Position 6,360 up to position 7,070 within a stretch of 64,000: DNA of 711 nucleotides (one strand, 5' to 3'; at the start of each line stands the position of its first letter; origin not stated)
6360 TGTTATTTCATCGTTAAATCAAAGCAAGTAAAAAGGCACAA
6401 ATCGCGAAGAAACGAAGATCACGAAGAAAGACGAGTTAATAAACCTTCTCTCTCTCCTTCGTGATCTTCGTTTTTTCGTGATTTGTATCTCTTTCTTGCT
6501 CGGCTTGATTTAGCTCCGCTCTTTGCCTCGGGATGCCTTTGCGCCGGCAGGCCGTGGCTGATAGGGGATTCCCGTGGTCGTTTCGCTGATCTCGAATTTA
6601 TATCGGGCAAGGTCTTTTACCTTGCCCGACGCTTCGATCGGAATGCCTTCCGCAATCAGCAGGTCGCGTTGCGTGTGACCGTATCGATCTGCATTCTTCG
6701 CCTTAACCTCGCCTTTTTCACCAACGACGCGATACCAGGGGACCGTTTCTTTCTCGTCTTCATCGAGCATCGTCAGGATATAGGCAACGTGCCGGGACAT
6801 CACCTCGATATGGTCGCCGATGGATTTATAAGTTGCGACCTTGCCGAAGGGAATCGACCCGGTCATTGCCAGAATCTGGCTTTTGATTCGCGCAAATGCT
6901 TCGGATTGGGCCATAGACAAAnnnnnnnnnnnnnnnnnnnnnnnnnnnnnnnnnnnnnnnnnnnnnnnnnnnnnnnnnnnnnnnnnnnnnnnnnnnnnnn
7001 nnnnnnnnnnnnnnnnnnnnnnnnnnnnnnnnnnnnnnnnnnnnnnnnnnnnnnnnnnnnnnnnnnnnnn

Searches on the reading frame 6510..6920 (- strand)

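Call 9: search_protein_families(library=ncbifam, proteins=[window:6510-6920:-])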
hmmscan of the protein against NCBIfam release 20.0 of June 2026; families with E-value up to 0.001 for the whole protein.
window:6510-6920:- (136 aa): 0 families

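Call 10: search_protein_families(library=pfam, proteins=[window:6510-6920:-])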
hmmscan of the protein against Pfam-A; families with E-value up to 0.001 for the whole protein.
window:6510-6920:- (136 aa): 1 family
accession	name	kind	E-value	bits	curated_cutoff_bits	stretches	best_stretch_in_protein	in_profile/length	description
PF01035.26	DNA_binding_1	-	1.5e-11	44.4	27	1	13-93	3-81/81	6-O-methylguanine DNA methyltransferase, DNA binding domain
